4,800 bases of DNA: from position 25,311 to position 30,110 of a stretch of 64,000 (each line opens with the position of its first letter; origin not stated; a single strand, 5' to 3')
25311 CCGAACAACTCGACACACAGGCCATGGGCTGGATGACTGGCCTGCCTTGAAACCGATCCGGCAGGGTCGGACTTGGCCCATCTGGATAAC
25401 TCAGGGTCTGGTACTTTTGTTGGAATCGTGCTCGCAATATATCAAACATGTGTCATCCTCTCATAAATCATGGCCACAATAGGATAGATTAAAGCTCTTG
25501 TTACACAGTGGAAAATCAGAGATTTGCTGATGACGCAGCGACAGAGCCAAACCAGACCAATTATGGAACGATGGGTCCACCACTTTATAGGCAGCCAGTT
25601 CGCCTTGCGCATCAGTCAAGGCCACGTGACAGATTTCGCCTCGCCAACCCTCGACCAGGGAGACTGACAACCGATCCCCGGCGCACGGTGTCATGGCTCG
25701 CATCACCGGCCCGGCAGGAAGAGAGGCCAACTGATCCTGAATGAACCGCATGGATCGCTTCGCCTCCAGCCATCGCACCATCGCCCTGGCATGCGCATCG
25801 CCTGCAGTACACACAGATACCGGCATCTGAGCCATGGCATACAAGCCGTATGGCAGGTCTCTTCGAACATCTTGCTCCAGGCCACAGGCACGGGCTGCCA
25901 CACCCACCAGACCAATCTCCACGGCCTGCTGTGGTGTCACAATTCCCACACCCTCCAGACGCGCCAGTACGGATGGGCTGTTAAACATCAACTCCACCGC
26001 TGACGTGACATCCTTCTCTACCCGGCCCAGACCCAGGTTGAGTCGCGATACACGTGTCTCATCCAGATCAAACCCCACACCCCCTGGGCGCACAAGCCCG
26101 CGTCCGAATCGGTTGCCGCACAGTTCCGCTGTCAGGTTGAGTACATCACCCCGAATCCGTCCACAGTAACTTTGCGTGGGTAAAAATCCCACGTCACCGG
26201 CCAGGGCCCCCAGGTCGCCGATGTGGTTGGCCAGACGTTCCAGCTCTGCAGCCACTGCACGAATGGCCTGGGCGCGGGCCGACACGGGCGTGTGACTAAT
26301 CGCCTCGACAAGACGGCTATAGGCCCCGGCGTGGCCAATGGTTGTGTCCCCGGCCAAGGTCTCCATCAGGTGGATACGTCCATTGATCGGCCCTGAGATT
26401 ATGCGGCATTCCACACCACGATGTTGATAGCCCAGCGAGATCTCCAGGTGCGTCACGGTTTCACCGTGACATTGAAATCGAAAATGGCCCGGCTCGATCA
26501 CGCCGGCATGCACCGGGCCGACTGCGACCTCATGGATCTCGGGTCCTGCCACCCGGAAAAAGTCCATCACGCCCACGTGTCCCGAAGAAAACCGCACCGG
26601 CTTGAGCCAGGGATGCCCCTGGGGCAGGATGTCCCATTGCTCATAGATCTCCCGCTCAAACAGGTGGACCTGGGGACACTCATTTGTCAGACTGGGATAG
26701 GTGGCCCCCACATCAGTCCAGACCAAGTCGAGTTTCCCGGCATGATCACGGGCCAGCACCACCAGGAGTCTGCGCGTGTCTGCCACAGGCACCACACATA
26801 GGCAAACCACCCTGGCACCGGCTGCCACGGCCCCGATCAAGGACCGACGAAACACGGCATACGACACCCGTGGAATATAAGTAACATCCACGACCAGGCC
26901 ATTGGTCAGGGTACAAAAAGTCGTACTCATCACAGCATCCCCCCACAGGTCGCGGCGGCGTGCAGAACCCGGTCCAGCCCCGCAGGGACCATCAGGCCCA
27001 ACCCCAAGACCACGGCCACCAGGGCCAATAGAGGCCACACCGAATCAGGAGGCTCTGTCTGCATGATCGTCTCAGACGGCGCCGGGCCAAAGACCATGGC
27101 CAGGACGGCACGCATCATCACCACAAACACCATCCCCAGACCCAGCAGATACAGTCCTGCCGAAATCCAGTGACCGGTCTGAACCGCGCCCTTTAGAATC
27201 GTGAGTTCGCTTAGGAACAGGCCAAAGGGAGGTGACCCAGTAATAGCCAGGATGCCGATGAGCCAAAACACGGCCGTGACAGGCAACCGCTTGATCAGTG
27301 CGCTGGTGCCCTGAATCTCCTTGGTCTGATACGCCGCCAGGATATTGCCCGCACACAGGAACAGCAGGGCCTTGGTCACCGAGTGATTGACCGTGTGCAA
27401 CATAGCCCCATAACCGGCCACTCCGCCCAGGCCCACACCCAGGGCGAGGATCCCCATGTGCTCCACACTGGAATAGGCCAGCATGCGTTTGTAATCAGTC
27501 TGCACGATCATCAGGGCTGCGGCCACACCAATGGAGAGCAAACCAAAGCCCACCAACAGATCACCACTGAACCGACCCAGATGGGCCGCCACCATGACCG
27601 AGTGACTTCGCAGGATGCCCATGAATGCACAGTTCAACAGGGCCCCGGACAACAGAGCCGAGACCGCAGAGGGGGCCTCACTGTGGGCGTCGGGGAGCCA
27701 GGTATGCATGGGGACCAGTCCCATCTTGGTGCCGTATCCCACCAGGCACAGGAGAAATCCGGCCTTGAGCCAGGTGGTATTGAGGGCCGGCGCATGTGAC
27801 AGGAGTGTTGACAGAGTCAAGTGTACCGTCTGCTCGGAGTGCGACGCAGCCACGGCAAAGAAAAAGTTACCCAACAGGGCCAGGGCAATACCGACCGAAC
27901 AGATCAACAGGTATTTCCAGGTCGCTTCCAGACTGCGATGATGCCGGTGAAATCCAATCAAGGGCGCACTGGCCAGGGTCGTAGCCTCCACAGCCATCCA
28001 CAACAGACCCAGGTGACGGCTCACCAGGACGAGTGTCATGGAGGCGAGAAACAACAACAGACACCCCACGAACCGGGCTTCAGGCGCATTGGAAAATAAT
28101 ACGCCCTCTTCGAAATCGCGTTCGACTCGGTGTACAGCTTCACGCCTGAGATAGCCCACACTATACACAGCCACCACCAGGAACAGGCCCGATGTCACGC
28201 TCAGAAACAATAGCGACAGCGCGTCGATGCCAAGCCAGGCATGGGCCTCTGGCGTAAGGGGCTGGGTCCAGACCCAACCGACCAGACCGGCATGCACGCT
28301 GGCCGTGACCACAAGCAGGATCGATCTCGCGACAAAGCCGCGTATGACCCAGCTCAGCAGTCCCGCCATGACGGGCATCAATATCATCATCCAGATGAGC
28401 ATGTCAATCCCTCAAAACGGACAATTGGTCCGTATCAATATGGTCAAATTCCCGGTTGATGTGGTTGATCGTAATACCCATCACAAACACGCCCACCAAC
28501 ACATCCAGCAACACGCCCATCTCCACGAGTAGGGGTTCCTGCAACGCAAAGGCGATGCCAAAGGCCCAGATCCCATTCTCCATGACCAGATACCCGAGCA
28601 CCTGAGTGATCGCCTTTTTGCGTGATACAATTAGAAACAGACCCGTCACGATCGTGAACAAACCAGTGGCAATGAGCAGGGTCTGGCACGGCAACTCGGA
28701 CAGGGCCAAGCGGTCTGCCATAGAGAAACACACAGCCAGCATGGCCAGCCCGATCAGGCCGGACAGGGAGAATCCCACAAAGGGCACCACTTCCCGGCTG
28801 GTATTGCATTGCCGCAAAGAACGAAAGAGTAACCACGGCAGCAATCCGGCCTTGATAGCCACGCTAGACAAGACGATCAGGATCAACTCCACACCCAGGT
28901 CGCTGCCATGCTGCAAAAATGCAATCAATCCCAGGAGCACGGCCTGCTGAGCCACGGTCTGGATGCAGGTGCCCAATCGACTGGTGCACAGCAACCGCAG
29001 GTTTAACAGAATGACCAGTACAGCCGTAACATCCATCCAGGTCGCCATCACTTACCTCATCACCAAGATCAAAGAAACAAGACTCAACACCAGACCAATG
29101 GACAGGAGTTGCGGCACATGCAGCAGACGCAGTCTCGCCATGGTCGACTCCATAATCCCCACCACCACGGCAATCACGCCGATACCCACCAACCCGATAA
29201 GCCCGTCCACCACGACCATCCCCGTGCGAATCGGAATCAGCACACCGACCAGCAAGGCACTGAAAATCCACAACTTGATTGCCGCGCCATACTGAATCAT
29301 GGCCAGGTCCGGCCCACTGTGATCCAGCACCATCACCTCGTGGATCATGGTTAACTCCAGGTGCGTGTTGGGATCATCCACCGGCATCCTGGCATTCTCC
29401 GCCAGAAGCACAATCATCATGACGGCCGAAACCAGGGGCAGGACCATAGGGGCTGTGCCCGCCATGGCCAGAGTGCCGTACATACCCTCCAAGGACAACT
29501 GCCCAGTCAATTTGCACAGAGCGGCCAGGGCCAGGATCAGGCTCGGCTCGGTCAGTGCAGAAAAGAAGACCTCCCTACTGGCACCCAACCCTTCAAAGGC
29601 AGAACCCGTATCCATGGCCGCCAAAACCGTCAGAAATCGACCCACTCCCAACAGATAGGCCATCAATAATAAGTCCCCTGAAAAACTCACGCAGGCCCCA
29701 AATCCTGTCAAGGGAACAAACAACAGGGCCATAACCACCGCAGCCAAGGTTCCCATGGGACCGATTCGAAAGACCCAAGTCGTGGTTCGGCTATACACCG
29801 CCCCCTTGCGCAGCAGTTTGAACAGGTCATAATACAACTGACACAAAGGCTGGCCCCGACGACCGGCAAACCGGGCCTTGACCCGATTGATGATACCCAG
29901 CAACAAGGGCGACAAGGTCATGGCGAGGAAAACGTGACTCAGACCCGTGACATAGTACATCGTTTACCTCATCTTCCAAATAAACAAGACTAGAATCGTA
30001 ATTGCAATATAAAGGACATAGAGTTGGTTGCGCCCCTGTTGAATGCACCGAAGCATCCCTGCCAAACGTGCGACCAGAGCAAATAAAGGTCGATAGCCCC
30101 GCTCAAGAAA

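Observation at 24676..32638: Seven-gene, translationally coupled operon for a group-4-hydrogenase/complex-I-like membrane complex that is probably not a hydrogenase (Ehr-type)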

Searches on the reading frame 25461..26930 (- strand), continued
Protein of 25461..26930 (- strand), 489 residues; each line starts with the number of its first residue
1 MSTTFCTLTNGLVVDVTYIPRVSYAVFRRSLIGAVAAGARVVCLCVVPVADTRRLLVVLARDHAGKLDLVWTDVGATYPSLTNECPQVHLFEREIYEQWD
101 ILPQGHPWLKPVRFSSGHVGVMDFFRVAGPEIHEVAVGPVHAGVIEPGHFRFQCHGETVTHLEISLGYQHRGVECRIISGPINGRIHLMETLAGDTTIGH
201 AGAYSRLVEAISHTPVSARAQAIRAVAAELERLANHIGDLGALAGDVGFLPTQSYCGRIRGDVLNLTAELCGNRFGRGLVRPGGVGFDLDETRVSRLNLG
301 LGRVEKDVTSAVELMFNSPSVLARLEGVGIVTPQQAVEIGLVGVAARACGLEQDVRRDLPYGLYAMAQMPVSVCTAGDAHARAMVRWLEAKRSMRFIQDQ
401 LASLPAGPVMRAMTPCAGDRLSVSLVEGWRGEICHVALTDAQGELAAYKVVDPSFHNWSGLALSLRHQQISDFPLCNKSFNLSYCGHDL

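Call 79: fold_search(model_id=the predicted structure, library=pdb)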
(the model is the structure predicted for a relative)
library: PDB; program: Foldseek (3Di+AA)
matches with E <= 10: 336; with E <= 0.001: 217
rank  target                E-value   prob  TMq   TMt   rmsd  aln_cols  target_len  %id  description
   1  7z0s_E                2.5e-24  1.00  0.78  0.72   6.5       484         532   25  Structure of the Escherichia coli formate hydrogenlyase complex (anaerobic preparation, without formate dehydrogenase  (released 2022-09-28)
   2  7p7l_C                3.5e-18  1.00  0.72  0.61   8.7       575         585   19  Complex I from E. coli, DDM/LMNG-purified, with NADH and FMN, Open state (released 2022-09-21)
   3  7p7j_C                3.7e-18  1.00  0.74  0.63   8.3       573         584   18  Complex I from E. coli, DDM/LMNG-purified, with DQ, Open state (released 2022-09-21)
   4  7z7r_C                6.5e-18  1.00  0.73  0.62   8.6       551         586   19  Complex I from E. coli, LMNG-purified, Apo, Open-ready state (released 2022-09-21)
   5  7q5y_B                7.2e-18  1.00  0.74  0.63  11.3       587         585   18  Structure of NADH:ubichinon oxidoreductase (complex I) of the hyperthermophilic eubacterium Aquifex aeolicus (released 2022-11-16)
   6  7p63_C                1.0e-17  1.00  0.74  0.62   8.2       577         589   20  Complex I from E. coli, DDM/LMNG-purified, under Turnover at pH 6, Closed state (released 2022-09-21)
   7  7p7k_C                1.0e-17  1.00  0.69  0.60   9.2       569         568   19  Complex I from E. coli, DDM/LMNG-purified, with DQ, Resting state (released 2022-09-21)
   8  7zci_C                1.2e-17  1.00  0.69  0.60   8.9       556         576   20  Complex I from E. coli, LMNG-purified, under Turnover at pH 6, Resting state (released 2022-09-21)
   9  7z84_C                1.4e-17  1.00  0.71  0.60   8.7       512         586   20  Complex I from E. coli, DDM/LMNG-purified, under Turnover at pH 8, Open-ready state (released 2022-09-21)
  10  8esz_S2               1.7e-17  1.00  0.58  0.65   2.7       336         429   24  Structure of mitochondrial complex I from Drosophila melanogaster, Helix-locked state (released 2023-03-29)
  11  7z7t_C                3.1e-17  1.00  0.75  0.64   7.9       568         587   19  Complex I from E. coli, LMNG-purified, under Turnover at pH 6, Open state (released 2022-09-21)
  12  7z7v_C                3.4e-17  1.00  0.74  0.62   7.7       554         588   19  Complex I from E. coli, LMNG-purified, under Turnover at pH 6, Open-ready state (released 2022-09-21)
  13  7nz1_D                3.8e-17  1.00  0.74  0.63   8.7       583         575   18  Respiratory complex I from Escherichia coli - focused refinement of cytoplasmic arm (released 2021-08-18)
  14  7nyr_D                4.0e-17  1.00  0.74  0.62   6.4       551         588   20  Respiratory complex I from Escherichia coli - conformation 1 (released 2021-08-25)
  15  9q8i_C                7.6e-17  1.00  0.73  0.61   9.4       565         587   18  Cryo-EM structure of E. coli complex I variant V96P/N142M (NuoE) (released 2025-11-05)
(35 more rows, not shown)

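Call 80: search_protein_representatives(protein=window:25461-26930:-)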
Query: 489 residues. Proteins with E-value up to 0.001 (for the whole library): 6556; up to 1e-10: 3455; up to 1e-30: 851. The best 150 are listed.
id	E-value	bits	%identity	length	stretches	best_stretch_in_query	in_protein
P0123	1.4e-174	598.0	64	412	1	70-489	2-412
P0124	2.8e-161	554.2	57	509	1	13-489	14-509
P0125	5.0e-153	526.9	59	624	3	112-402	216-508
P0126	2.2e-149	514.9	53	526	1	6-489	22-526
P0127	2.1e-148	511.7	57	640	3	122-373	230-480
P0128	9.3e-148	509.6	57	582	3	118-404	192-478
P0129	7.0e-144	496.8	54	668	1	8-466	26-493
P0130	9.4e-139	479.9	52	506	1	10-489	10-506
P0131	6.6e-136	470.5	47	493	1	11-489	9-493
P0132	1.2e-131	456.4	53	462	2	124-489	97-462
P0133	8.6e-130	450.3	46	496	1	9-489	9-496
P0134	2.9e-129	448.6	48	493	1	10-489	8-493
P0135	3.6e-129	448.3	49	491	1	29-489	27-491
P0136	1.8e-128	446.0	58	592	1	57-431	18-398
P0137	3.8e-126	438.3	45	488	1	12-489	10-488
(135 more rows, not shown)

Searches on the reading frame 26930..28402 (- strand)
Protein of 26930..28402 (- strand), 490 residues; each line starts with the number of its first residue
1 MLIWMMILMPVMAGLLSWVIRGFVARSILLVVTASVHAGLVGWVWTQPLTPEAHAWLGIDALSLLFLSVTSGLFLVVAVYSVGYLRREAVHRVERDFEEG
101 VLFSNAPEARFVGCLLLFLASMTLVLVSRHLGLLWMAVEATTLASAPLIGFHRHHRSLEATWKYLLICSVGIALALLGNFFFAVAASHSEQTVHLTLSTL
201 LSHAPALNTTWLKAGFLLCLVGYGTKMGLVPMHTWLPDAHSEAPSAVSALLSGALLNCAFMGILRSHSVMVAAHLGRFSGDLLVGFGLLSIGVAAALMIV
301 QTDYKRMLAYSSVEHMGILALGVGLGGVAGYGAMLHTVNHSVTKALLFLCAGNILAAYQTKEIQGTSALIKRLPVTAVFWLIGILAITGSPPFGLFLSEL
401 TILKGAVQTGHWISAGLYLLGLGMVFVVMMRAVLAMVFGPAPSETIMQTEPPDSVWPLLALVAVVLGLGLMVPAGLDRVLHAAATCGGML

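Call 6: search_protein_families(library=pfam, proteins=[window:26930-28402:-], max_evalue=0.01)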
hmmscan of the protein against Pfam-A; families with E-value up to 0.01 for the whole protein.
window:26930-28402:- (490 aa): 2 families
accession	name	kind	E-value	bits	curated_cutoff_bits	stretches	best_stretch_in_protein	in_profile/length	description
PF00361.26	Proton_antipo_M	-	1.1e-52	179.5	21.5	1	128-417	1-286/294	NADH:quinone oxidoreductase/Mrp antiporter, TM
PF00662.26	Proton_antipo_N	-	0.00016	22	24.5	1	57-88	13-44/51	NADH-Ubiquinone oxidoreductase (complex I), chain 5 N-terminus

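Call 7: search_protein_families(library=ncbifam, proteins=[window:26930-28402:-], max_evalue=0.01)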
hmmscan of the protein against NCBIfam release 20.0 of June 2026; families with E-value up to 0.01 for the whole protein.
window:26930-28402:- (490 aa): 73 families (the best 25 are shown)
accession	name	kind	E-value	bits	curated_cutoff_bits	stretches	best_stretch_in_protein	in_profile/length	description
NF005044.0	PRK06458.1-4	equivalog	3.4e-111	372.7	610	1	22-485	37-492/531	hydrogenase 4 subunit F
NF005045.0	PRK06458.1-5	equivalog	4.4e-93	312.9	543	1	9-485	10-480/484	hydrogenase 4 subunit F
NF005041.0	PRK06458.1-1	equivalog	4.1e-87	293.4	951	1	53-485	66-492/526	hydrogenase 4 subunit F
NF005043.0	PRK06458.1-3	equivalog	9.3e-82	275.5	533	1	4-479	10-474/483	hydrogenase 4 subunit F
NF006427.0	PRK08676.1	equivalog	4.9e-72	243.4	511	1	30-483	30-479/486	hydrogenase membrane subunit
NF005042.0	PRK06458.1-2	equivalog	1.6e-71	241.7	437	1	6-449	8-413/439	hydrogenase 4 subunit F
NF005086.0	PRK06521.1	equivalog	1.7e-58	198.7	667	1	35-436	54-445/669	hydrogenase 4 subunit B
TIGR01972.1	NDH_I_M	subfamily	1.1e-51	176.1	263.8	1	56-472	73-468/486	NADH-quinone oxidoreductase subunit M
NF005141.0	PRK06590.1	equivalog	2.9e-45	155.3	556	1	12-476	41-472/615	NADH-quinone oxidoreductase subunit L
NF005097.0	PRK06525.1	equivalog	4.4e-45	154.3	430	1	55-465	70-466/480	hydrogenase 4 subunit D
NF006419.0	PRK08668.1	equivalog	1.4e-44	152.9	617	1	3-452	4-446/613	NADH dehydrogenase subunit M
TIGR01974.1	NDH_I_L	subfamily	2.6e-44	152.2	407.5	1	15-470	38-477/630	NADH-quinone oxidoreductase subunit L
NF006240.0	PRK08376.1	subfamily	5.8e-44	150.9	662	1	108-485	120-505/521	putative monovalent cation/H+ antiporter subunit D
NF006418.0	PRK08667.1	equivalog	2.6e-43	148.5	794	1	36-420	52-422/644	hydrogenase membrane subunit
TIGR01770.1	NDH_I_N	subfamily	1.9e-40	139.2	332.6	1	109-471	103-467/472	NADH-quinone oxidoreductase subunit NuoN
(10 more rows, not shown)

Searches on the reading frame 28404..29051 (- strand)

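Call 6: search_protein_families(library=pfam, proteins=[window:28404-29051:-], max_evalue=0.01)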
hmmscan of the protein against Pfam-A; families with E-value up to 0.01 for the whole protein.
window:28404-29051:- (215 aa): 1 family
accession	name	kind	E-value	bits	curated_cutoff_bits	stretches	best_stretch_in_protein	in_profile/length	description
PF00420.29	Oxidored_q2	-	7.8e-06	26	26.1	1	128-214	4-94/95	NADH-ubiquinone/plastoquinone oxidoreductase chain 4L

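Call 7: search_protein_families(library=ncbifam, proteins=[window:28404-29051:-], max_evalue=0.01)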
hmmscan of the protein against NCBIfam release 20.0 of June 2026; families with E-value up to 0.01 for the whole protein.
window:28404-29051:- (215 aa): 1 family
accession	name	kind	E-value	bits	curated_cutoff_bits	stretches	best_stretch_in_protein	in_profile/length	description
NF008556.0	PRK11492.1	equivalog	5.8e-23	81.9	136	1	4-214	5-215/216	hydrogenase 4 membrane subunit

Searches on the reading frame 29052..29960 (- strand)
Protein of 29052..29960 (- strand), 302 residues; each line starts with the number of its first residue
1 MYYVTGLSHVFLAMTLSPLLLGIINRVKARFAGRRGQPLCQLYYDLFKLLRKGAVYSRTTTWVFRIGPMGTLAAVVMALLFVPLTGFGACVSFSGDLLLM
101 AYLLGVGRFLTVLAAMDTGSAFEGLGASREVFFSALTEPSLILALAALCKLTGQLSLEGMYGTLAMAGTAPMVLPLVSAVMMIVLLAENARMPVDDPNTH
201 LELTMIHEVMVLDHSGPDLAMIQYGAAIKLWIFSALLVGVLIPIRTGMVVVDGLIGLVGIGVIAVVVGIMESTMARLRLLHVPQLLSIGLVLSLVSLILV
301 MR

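Call 6: search_protein_families(library=pfam, proteins=[window:29052-29960:-], max_evalue=0.01)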
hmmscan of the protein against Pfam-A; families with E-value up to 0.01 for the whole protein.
window:29052-29960:- (302 aa): 1 family
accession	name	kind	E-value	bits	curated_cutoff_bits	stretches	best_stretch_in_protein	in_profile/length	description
PF00146.26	NADHdh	-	1.7e-30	106.9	27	1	10-300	8-297/298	NADH dehydrogenase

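Call 7: search_protein_families(library=ncbifam, proteins=[window:29052-29960:-], max_evalue=0.01)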
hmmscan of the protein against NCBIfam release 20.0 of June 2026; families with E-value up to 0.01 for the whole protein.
window:29052-29960:- (302 aa): 2 families
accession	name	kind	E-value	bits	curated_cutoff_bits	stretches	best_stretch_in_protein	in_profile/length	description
NF004741.0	PRK06076.1-2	equivalog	2.5e-10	40.1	305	1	39-299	66-328/337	NADH-quinone oxidoreductase subunit NuoH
NF004740.0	PRK06076.1-1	equivalog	1.3e-05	24.8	399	1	32-294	52-310/325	NADH-quinone oxidoreductase subunit NuoH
